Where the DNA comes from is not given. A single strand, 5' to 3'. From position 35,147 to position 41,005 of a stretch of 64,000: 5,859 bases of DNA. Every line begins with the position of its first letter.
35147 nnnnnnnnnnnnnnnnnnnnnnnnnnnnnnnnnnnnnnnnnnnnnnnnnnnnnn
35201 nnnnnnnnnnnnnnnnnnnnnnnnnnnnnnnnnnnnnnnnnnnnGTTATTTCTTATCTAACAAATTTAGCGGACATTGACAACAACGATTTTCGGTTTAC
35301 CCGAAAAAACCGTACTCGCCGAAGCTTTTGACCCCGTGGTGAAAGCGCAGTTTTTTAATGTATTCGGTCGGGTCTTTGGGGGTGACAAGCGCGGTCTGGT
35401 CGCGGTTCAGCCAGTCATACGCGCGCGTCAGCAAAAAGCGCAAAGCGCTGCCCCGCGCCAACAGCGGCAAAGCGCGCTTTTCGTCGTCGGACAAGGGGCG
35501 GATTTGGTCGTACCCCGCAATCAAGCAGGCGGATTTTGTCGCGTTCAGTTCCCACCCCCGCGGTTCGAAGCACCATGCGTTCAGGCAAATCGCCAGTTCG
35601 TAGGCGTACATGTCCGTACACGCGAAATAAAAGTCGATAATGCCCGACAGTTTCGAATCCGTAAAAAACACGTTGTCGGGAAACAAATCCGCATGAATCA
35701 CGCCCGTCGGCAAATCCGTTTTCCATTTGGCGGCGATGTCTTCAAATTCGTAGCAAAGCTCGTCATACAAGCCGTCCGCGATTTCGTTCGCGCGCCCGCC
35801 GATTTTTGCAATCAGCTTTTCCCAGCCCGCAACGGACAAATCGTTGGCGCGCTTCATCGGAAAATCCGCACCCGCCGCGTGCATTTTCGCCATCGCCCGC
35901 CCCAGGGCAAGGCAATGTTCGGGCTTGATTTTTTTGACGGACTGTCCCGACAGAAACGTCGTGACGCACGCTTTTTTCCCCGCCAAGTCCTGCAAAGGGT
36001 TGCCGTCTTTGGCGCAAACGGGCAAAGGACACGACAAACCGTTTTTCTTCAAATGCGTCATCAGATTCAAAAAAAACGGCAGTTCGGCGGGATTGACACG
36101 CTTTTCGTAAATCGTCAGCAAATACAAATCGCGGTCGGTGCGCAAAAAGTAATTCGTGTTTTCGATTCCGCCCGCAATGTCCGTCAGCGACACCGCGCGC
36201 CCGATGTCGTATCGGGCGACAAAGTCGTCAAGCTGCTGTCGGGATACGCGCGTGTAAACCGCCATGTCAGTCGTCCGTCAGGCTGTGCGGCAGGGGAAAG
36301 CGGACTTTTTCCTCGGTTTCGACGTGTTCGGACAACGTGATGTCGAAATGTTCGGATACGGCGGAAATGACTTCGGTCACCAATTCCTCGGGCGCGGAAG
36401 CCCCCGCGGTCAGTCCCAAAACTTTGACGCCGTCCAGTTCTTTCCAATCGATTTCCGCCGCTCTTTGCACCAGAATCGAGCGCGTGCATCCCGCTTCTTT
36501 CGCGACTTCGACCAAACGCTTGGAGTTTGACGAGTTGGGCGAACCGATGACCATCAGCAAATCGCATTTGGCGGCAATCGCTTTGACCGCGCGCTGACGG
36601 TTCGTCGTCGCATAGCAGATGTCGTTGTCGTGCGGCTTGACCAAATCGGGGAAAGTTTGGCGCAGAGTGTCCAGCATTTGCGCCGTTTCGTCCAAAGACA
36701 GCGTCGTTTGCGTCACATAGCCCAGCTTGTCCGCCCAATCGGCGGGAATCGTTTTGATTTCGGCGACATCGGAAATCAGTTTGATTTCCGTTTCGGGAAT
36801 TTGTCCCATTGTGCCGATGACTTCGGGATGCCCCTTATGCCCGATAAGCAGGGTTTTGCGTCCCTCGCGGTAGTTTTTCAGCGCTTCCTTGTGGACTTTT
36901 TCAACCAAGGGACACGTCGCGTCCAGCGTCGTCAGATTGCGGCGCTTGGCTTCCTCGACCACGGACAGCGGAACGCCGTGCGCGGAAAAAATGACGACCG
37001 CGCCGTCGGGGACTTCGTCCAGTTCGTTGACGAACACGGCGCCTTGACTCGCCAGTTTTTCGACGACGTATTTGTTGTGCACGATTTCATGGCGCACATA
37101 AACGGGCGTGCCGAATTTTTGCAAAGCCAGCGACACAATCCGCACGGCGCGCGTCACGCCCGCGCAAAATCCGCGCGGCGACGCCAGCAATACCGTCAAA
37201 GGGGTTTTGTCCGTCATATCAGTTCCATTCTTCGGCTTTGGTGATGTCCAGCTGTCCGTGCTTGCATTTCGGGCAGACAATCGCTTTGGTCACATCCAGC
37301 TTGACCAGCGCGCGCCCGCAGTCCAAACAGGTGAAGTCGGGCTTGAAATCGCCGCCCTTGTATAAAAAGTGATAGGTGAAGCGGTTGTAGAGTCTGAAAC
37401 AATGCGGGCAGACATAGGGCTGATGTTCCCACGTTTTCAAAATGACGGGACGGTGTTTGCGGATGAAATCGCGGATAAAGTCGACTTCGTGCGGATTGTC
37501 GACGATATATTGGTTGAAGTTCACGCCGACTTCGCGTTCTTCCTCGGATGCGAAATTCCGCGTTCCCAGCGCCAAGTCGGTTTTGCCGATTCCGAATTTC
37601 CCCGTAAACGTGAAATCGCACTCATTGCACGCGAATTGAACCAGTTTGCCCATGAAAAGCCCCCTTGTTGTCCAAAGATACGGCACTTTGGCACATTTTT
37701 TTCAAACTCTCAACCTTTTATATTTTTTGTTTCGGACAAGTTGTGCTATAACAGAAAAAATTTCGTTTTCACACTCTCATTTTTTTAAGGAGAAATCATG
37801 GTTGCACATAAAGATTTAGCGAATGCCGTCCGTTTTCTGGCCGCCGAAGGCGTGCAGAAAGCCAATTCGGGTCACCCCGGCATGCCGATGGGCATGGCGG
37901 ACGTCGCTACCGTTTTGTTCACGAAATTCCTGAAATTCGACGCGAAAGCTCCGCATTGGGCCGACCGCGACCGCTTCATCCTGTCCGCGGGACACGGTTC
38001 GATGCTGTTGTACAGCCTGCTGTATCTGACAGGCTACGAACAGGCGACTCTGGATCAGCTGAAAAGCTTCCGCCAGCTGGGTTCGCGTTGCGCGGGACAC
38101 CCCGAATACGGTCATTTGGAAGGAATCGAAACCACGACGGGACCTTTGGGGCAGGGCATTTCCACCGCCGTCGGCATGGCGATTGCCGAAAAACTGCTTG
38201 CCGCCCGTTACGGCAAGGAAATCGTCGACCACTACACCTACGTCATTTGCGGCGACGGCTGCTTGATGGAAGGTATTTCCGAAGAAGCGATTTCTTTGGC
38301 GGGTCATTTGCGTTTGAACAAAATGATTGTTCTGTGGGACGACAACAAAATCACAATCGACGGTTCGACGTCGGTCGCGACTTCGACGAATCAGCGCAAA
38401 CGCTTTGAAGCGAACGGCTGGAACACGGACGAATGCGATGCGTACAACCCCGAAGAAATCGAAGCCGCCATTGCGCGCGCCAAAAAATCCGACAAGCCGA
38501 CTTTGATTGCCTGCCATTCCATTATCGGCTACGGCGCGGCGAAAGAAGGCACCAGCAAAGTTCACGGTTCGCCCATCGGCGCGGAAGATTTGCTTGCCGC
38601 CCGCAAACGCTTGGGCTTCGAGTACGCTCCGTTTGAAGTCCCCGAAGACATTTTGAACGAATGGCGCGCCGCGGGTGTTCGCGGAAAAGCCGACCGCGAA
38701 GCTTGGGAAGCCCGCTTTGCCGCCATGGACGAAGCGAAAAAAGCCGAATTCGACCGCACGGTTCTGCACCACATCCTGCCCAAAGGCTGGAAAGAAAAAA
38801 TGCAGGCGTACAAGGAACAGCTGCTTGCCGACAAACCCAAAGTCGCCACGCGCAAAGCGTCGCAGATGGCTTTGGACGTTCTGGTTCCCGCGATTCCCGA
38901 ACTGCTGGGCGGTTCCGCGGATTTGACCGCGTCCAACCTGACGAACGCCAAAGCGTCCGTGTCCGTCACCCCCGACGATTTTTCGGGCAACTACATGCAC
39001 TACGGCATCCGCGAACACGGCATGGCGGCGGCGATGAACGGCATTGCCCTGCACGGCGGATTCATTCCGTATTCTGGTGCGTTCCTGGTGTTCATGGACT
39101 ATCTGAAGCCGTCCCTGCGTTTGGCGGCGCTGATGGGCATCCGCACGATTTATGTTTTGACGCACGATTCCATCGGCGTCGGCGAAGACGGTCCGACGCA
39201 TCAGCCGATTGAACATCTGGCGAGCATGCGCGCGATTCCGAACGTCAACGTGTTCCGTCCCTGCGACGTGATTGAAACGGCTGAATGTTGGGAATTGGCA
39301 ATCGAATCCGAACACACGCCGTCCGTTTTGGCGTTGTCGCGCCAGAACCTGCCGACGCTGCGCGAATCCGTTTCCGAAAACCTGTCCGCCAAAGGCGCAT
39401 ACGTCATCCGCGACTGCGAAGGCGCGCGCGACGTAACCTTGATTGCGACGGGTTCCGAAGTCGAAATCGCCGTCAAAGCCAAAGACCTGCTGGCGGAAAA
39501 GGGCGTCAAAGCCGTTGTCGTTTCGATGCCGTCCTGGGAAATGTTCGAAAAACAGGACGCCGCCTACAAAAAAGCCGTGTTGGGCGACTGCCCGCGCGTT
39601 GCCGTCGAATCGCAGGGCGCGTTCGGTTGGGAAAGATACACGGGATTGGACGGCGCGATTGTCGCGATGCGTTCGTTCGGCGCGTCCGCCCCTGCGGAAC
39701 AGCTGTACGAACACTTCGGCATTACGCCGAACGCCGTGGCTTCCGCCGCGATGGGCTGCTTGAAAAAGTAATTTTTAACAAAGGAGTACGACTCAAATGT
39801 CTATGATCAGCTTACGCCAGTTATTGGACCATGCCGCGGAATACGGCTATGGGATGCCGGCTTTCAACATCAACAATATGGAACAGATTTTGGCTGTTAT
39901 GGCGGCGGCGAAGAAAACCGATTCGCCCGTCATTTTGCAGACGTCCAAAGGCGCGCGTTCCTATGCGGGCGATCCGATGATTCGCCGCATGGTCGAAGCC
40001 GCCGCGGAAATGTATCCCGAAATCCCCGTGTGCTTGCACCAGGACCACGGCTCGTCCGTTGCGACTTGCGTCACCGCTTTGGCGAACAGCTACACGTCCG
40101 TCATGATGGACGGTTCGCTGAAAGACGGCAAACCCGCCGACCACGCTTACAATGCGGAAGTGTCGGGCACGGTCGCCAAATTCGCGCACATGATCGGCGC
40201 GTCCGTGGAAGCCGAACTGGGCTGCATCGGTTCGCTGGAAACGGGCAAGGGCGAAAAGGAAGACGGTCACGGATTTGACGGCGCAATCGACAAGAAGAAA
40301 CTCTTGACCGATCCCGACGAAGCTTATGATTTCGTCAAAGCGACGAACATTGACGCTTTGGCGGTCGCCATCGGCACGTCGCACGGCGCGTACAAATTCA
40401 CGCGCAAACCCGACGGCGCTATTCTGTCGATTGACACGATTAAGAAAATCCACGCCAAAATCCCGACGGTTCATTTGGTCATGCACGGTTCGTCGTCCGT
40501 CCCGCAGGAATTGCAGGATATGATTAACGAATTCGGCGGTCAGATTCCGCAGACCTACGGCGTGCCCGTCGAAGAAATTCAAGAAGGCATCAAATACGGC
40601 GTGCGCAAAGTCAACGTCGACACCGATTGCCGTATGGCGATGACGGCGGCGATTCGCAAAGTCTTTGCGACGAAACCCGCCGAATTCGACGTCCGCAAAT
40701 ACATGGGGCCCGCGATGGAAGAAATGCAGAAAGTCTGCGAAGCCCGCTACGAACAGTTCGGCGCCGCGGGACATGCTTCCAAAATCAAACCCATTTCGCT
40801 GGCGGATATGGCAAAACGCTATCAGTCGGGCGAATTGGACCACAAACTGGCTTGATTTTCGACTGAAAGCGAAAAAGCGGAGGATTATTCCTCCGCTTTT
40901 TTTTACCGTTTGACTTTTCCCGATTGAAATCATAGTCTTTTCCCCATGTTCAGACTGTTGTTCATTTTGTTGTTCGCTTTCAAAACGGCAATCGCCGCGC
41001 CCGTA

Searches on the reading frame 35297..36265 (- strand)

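Call 61: search_protein_families(library=pfam, proteins=[window:35297-36265:-], max_evalue=1e-8)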
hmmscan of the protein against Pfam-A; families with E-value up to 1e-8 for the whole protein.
window:35297-36265:- (322 aa): 1 family
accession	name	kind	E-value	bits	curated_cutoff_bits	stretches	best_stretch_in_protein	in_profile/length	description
PF01636.29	APH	-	2.7e-39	135.8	23.2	1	27-258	2-239/239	Phosphotransferase enzyme family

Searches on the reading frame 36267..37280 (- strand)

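Call 61: search_protein_families(library=pfam, proteins=[window:36267-37280:-], max_evalue=1e-8)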
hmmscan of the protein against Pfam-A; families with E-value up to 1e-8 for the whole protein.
window:36267-37280:- (337 aa): 1 family
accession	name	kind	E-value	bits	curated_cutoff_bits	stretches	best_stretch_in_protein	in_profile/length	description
PF02401.23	LYTB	-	6e-95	318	24.5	1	30-308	1-266/267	LytB protein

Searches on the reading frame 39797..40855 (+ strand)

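Call 61: search_protein_families(library=pfam, proteins=[window:39797-40855:+], max_evalue=1e-8)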
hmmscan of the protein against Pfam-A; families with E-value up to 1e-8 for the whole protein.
window:39797-40855:+ (352 aa): 1 family
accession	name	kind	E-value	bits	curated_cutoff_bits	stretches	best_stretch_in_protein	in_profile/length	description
PF01116.26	F_bP_aldolase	-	3.3e-91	306.1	25.5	1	5-325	2-276/277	Fructose-bisphosphate aldolase class-II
